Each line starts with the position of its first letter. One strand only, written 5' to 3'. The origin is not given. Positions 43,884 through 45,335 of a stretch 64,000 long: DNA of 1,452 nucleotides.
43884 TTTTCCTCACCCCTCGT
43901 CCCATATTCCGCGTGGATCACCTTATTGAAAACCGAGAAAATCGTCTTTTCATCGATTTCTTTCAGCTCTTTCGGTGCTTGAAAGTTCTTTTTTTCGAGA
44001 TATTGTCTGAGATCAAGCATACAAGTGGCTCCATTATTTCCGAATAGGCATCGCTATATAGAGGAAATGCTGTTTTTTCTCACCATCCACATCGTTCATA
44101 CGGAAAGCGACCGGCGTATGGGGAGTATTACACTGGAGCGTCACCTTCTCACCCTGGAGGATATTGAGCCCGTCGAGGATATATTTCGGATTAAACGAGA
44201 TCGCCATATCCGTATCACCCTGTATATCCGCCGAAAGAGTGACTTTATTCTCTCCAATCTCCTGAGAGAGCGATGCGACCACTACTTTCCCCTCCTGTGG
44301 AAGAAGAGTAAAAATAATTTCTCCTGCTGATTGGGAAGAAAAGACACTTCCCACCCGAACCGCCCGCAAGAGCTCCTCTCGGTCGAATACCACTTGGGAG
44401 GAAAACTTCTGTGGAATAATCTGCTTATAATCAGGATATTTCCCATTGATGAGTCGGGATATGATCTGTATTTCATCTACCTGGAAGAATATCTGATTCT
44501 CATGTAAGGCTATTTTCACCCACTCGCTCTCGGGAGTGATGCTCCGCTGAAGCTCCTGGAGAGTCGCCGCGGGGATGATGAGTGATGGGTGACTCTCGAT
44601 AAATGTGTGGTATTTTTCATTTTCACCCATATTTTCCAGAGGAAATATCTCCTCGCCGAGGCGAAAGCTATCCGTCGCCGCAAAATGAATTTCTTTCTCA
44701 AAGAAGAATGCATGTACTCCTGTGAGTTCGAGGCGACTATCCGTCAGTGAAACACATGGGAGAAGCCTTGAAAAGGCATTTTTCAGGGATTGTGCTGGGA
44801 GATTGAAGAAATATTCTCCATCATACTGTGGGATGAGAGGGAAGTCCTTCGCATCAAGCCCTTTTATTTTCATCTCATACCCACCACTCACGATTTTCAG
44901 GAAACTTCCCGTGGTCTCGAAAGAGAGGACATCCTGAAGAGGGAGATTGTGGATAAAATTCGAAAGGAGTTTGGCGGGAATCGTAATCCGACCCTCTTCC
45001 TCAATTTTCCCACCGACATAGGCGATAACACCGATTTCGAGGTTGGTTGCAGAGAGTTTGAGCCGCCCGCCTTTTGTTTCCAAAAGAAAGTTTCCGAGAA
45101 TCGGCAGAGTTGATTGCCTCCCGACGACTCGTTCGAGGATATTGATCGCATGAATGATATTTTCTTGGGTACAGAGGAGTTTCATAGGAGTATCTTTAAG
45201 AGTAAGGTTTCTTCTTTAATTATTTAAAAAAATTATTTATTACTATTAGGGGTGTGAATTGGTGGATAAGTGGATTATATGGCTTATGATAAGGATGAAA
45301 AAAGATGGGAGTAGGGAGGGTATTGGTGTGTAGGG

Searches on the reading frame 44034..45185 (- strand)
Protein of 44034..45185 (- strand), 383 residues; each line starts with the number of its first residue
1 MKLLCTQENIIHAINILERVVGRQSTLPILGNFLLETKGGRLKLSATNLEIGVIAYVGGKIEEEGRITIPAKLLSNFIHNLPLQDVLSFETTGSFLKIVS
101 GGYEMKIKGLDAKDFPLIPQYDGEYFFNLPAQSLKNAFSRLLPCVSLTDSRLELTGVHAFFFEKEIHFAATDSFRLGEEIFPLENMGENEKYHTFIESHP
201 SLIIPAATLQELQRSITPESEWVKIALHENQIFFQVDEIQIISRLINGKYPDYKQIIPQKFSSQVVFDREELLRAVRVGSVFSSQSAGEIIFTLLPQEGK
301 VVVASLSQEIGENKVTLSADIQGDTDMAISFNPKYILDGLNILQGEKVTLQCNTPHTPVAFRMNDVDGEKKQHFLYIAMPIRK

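Call 38: search_protein_families(library=pfam, proteins=[window:44034-45185:-], max_evalue=0.01)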
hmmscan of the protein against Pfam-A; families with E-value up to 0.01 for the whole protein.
window:44034-45185:- (383 aa): 3 families
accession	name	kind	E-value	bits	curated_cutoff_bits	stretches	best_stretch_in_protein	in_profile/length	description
PF02767.21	DNA_pol3_beta_2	-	1.1e-21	77.7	27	1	129-252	2-116/116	DNA polymerase III beta subunit, central domain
PF00712.24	DNA_pol3_beta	-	3.2e-21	76.2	24.4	1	1-119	1-120/120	DNA polymerase III beta subunit, N-terminal domain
PF02768.20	DNA_pol3_beta_3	-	3.1e-15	56.5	27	1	254-363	1-107/121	DNA polymerase III beta subunit, C-terminal domain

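Call 69: find_encoding_contigs(protein=window:44034-45185:-, flank=1000, max_places=4)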
Protein window:44034-45185:- (383 aa): 3 contigs read that carry it; 3 places shown.
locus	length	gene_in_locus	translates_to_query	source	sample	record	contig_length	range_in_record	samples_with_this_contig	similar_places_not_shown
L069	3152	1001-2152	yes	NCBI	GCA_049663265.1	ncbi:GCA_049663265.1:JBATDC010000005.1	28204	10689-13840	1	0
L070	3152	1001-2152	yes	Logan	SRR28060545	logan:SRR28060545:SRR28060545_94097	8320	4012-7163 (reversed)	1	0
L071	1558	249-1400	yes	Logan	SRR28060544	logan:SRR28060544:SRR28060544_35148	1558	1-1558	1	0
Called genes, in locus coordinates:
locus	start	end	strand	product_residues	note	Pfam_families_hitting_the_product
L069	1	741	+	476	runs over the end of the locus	PF11638:DnaA_N, PF00308:Bac_DnaA, PF01695:IstB_IS21 (weak), PF01637:ATPase_2 (faint), PF13173:AAA_14 (faint), PF13401:AAA_22 (faint), PF08299:Bac_DnaA_C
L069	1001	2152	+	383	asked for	PF00712:DNA_pol3_beta, PF02767:DNA_pol3_beta_2, PF02768:DNA_pol3_beta_3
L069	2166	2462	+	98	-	PF05258:DciA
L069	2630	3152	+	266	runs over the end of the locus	PF12686:DUF3800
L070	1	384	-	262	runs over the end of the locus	-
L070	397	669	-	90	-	-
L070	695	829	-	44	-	-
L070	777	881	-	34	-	-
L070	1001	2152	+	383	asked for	PF00712:DNA_pol3_beta, PF02767:DNA_pol3_beta_2, PF02768:DNA_pol3_beta_3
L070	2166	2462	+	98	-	PF05258:DciA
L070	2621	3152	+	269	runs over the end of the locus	PF12686:DUF3800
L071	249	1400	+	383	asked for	PF00712:DNA_pol3_beta, PF02767:DNA_pol3_beta_2, PF02768:DNA_pol3_beta_3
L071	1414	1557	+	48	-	?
